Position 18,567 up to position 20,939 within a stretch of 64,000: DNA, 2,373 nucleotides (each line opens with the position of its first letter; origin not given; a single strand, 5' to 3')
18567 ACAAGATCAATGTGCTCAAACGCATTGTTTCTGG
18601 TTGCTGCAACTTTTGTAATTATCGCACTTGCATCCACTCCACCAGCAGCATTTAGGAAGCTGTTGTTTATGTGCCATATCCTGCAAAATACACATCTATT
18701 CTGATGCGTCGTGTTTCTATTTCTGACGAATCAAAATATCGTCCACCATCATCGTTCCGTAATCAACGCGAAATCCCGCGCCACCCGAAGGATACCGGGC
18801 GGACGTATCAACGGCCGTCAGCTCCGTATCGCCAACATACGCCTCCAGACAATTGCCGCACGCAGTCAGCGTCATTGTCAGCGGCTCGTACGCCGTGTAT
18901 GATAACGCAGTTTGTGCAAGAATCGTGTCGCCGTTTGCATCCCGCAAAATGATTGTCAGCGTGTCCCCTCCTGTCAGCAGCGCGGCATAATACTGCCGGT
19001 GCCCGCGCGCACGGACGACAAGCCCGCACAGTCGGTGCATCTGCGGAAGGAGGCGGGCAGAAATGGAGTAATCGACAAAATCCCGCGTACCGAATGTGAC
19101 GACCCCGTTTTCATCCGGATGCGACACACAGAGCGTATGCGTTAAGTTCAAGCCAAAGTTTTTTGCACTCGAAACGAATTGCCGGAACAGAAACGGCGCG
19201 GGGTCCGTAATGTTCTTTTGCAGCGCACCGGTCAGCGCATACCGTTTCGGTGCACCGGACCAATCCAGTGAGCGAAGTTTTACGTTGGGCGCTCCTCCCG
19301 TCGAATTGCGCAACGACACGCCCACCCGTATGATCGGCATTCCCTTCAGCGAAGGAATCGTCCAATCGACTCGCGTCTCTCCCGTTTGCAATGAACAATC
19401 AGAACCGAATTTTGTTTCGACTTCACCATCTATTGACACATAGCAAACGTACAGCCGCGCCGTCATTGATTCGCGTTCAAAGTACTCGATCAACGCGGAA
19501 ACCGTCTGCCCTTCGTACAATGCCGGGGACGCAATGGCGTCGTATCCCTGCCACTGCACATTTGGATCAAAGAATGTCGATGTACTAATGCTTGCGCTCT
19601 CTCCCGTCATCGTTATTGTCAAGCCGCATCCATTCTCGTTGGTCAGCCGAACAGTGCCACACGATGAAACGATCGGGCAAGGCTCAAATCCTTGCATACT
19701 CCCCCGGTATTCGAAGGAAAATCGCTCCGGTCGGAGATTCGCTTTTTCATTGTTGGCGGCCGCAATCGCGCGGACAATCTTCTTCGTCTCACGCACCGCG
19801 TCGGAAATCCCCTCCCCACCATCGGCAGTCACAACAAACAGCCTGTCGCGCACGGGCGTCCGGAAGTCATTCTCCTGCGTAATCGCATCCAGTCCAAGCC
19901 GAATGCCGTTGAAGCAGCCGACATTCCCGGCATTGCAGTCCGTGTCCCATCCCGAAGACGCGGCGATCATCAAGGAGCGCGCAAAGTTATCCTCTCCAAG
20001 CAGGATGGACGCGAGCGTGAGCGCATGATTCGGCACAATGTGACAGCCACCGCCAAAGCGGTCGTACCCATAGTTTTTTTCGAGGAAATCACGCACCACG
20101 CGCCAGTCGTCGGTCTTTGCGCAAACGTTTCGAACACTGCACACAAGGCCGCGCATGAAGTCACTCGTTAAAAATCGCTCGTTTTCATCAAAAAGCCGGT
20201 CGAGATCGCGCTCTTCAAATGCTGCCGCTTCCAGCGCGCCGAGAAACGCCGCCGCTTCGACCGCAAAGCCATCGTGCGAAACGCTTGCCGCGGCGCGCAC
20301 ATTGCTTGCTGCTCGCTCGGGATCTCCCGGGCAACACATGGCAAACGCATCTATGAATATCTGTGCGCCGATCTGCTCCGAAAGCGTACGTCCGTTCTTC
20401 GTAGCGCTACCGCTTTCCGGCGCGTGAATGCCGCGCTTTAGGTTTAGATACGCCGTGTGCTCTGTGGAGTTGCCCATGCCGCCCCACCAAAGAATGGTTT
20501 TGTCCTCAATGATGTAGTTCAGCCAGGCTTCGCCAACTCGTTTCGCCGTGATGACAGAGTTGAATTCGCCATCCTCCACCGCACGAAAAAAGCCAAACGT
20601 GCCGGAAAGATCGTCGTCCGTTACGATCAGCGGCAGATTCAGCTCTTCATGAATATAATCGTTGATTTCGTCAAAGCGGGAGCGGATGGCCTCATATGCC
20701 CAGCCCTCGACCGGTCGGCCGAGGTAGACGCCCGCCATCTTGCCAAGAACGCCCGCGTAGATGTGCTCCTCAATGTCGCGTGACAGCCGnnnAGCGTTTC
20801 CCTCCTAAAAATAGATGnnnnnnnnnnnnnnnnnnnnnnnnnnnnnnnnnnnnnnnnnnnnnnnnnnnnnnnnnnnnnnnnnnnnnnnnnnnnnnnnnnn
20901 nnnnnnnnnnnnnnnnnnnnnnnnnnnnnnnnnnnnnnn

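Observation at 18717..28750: Nucleoside-type importer operon ending in an ADP-ribosylglycohydrolase fusion: candidate pathway for a modified riboside or ribosyl conjugate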

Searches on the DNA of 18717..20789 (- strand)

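Call 67: search_rna_families(sources=[L001, L003, L005, L010, L012, L043, L059], threshold=gathering)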
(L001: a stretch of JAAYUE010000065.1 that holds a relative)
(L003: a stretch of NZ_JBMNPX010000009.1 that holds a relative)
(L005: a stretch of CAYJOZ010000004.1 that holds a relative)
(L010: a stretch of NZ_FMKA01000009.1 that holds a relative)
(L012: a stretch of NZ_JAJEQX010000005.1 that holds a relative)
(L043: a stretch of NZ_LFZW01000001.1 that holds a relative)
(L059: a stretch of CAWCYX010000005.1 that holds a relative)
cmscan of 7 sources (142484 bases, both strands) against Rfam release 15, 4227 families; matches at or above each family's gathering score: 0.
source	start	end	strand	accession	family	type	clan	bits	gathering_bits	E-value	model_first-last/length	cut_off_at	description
